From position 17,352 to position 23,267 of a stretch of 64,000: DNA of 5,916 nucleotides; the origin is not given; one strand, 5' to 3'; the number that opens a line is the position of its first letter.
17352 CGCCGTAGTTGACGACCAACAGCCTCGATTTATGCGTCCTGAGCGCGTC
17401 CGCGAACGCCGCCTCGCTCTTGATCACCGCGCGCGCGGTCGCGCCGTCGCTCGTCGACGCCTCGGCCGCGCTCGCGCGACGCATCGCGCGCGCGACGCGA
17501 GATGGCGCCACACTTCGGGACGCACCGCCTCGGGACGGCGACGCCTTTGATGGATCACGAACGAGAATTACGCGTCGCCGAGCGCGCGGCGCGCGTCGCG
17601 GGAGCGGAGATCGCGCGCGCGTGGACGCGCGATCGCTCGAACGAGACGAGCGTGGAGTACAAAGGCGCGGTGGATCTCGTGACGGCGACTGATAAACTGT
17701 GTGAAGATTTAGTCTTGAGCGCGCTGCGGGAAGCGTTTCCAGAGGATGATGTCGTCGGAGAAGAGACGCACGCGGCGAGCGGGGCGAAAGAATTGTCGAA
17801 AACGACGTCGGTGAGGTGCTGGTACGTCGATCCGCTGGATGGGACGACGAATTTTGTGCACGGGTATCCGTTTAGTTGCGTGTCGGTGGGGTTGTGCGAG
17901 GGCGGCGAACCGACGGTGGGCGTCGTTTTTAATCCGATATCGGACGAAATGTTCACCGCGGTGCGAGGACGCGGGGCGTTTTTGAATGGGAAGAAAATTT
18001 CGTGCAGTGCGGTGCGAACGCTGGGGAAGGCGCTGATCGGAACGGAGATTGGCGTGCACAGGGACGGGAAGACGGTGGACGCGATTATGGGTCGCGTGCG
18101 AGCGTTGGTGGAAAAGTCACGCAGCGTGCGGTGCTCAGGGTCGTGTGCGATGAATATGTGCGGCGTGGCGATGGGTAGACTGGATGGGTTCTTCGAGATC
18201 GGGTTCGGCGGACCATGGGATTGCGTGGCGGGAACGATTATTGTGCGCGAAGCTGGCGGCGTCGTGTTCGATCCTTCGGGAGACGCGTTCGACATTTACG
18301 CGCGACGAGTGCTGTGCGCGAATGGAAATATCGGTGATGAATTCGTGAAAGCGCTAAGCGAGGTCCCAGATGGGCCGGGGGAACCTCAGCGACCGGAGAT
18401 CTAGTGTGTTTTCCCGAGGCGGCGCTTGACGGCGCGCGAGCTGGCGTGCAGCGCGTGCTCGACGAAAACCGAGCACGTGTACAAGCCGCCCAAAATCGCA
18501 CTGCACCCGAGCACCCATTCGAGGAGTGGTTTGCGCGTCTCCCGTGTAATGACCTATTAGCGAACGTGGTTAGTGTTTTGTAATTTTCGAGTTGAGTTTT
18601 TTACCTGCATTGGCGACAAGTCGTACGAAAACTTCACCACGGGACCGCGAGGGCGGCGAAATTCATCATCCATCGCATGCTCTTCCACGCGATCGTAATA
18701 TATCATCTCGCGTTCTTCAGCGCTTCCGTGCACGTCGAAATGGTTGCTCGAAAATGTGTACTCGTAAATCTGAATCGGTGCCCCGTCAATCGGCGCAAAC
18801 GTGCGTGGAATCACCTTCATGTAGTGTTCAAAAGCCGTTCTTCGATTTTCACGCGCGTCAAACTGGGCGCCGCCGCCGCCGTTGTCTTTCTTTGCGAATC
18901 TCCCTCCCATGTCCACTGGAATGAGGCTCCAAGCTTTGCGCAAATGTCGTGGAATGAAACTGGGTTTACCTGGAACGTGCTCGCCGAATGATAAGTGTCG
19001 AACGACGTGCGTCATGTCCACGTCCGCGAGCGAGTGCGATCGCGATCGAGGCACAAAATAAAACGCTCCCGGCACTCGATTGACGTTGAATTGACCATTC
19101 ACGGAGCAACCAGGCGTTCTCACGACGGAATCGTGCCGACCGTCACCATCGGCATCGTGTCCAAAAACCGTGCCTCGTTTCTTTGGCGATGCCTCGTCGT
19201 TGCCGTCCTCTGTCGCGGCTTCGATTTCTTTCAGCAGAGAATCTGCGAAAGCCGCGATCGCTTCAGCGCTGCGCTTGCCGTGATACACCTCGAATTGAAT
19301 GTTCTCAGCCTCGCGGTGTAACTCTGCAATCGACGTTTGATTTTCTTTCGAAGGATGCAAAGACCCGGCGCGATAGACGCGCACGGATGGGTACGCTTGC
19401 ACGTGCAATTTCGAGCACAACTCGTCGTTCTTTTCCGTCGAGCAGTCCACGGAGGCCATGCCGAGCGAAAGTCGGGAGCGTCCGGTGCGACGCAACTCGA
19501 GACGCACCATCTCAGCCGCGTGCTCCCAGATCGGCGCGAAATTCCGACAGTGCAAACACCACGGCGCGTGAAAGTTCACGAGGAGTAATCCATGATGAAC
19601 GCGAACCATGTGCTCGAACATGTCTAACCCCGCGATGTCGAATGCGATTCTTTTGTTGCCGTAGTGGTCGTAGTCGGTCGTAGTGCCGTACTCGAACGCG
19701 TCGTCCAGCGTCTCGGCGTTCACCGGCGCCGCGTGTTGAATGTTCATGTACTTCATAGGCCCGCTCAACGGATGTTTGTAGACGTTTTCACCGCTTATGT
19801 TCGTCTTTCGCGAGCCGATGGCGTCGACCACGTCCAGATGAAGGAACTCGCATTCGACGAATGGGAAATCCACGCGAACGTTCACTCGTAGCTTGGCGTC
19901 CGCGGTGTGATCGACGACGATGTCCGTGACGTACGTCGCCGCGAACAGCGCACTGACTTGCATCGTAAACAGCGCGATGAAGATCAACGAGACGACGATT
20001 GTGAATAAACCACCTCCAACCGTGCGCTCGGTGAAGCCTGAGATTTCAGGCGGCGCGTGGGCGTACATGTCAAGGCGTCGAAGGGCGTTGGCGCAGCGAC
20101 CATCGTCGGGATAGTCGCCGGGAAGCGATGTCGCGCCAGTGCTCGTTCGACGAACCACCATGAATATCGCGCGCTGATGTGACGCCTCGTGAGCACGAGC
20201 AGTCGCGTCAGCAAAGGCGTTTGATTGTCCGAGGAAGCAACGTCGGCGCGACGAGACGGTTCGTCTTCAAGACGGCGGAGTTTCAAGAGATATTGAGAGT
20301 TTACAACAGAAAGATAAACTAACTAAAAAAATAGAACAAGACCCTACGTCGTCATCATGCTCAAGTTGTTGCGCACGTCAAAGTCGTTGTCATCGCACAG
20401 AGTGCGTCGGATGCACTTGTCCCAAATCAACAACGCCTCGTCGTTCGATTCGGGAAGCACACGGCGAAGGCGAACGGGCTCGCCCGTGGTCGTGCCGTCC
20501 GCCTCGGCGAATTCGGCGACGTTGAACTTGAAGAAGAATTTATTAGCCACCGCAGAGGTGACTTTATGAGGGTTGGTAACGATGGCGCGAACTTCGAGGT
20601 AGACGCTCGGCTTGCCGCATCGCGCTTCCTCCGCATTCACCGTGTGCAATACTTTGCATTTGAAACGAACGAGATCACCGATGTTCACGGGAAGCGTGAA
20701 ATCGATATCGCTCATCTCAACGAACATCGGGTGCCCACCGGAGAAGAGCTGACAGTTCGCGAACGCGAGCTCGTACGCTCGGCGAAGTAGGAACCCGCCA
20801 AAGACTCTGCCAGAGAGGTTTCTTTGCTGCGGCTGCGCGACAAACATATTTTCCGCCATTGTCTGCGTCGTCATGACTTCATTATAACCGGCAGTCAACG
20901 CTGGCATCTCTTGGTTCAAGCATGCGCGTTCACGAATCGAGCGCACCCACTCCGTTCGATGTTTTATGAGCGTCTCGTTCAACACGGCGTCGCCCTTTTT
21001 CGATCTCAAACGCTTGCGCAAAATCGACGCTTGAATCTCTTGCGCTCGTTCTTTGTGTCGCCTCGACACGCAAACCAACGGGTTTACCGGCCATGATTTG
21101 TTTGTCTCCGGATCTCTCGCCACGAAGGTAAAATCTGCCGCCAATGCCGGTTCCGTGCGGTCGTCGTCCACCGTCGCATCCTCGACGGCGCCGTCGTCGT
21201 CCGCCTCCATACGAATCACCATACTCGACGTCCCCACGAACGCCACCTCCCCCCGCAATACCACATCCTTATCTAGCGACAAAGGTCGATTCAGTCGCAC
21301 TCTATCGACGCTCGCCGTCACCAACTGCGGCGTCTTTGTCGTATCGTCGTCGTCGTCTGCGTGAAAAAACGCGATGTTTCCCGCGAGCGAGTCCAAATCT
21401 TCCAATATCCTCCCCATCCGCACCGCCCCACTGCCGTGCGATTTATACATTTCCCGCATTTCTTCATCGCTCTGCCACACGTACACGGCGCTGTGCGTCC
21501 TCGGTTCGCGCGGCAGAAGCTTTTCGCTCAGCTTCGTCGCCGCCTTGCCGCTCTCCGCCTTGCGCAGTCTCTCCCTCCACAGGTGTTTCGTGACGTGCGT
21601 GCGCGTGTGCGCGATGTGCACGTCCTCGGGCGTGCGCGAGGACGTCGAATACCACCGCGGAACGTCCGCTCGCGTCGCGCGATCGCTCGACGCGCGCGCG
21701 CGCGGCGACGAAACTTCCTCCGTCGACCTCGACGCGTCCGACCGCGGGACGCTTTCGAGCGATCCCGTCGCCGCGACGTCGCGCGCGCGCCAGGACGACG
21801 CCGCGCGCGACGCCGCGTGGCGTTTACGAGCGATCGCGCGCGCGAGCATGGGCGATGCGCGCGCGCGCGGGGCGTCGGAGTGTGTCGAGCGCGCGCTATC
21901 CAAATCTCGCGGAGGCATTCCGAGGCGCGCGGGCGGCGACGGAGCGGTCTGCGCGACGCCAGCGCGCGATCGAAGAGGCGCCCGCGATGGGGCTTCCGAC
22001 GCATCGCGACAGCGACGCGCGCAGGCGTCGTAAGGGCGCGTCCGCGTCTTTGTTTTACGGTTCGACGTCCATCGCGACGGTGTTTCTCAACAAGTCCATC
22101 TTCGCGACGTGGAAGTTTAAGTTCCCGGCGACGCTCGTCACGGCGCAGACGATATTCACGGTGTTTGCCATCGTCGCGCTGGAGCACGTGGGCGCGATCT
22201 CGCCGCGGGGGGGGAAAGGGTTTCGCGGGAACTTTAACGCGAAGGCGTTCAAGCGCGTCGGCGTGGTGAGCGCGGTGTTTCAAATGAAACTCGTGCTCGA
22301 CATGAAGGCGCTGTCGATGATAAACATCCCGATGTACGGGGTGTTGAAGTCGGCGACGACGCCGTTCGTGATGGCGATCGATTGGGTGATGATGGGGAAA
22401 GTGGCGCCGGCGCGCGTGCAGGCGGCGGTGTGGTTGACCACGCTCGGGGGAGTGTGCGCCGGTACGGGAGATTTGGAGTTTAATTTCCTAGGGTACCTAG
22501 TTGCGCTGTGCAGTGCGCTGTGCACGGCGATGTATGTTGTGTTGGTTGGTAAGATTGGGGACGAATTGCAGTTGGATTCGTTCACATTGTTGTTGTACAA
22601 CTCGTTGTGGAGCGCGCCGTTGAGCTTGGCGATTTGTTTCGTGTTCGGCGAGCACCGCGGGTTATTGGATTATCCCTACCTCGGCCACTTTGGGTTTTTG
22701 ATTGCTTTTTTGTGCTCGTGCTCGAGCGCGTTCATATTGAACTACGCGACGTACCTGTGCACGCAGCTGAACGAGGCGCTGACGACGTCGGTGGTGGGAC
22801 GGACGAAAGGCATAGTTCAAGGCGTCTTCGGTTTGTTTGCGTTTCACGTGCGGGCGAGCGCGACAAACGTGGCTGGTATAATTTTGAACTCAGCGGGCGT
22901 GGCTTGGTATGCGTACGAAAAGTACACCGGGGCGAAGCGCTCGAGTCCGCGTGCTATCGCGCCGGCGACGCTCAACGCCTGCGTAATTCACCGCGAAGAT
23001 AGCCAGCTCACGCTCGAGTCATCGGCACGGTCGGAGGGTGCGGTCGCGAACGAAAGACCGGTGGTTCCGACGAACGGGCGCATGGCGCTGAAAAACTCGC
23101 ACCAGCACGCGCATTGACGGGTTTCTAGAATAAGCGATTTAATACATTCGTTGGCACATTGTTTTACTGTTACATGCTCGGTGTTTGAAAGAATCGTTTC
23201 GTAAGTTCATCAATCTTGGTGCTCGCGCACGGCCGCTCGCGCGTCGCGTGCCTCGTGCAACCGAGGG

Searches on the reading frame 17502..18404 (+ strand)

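Call 50: search_protein_families(library=pfam, proteins=[window:17502-18404:+], max_evalue=0.001)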
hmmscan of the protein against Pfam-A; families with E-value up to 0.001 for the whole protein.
window:17502-18404:+ (300 aa): 1 family
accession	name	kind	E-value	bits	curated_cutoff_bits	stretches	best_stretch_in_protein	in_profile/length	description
PF00459.30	Inositol_P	-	4.4e-73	246.5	27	1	21-287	4-268/271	Inositol monophosphatase family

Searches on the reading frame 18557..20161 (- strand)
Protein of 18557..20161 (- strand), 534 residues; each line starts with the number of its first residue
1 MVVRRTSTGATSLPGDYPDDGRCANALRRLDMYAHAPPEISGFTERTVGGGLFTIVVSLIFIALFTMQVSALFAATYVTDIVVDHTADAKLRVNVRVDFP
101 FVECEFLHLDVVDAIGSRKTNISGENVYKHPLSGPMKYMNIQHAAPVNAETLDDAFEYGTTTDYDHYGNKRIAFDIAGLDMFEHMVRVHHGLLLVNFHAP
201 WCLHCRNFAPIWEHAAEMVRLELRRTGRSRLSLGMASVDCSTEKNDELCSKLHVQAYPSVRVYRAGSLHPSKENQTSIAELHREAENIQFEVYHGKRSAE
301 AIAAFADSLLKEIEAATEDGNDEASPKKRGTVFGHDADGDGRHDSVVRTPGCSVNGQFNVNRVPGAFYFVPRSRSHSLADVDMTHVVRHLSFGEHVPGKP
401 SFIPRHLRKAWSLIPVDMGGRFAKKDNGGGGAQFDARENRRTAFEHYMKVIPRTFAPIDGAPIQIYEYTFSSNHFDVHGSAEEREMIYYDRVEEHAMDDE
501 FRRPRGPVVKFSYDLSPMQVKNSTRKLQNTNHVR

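Call 15: search_protein_families(library=pfam, proteins=[window:18557-20161:-], max_evalue=0.001)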
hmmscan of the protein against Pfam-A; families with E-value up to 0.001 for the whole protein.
window:18557-20161:- (534 aa): 4 families
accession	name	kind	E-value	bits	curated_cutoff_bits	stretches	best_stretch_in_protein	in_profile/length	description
PF13850.11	ERGIC_N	-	2.4e-19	69.7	27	1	27-119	1-90/91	Endoplasmic Reticulum-Golgi Intermediate Compartment (ERGIC)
PF07970.17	COPIIcoated_ERV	-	2.3e-15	57.4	23.6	1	350-526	53-202/227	Endoplasmic reticulum vesicle transporter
PF00085.26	Thioredoxin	-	5.7e-14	52.4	23.5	1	181-277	9-93/103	Thioredoxin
PF04756.19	OST3_OST6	-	6.4e-05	22.9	27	1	202-311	46-139/294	OST3 / OST6 family, transporter family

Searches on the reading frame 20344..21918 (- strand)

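Call 15: search_protein_families(library=pfam, proteins=[window:20344-21918:-], max_evalue=0.001)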
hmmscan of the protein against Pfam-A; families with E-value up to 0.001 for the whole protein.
window:20344-21918:- (524 aa): 1 family
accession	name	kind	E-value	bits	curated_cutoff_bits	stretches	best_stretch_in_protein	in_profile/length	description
PF03061.28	4HBT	-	4.2e-10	40.3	20.6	1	170-243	8-74/79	Thioesterase superfamily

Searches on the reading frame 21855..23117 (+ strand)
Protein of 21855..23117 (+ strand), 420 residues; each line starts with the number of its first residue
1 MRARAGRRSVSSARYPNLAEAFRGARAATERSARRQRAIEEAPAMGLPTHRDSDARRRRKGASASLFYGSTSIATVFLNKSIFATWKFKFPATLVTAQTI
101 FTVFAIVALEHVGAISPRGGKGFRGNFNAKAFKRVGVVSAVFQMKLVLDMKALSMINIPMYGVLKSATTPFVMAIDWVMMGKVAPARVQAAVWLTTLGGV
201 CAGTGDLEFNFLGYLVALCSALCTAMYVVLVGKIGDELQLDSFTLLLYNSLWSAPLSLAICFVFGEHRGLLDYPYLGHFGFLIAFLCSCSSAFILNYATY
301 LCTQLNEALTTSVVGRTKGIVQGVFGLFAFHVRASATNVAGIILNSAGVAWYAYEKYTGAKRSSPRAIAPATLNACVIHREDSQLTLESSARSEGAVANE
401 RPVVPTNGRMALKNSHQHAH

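Call 50: search_protein_families(library=pfam, proteins=[window:21855-23117:+], max_evalue=0.001)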
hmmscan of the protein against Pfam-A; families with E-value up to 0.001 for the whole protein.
window:21855-23117:+ (420 aa): 2 families
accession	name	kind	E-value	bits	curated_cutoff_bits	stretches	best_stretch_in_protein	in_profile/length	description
PF03151.22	TPT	-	3.3e-11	43.5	30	1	71-352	13-290/291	Triose-phosphate Transporter family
PF00892.27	EamA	-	5.5e-05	23.9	28.2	1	212-351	2-132/135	EamA-like transporter family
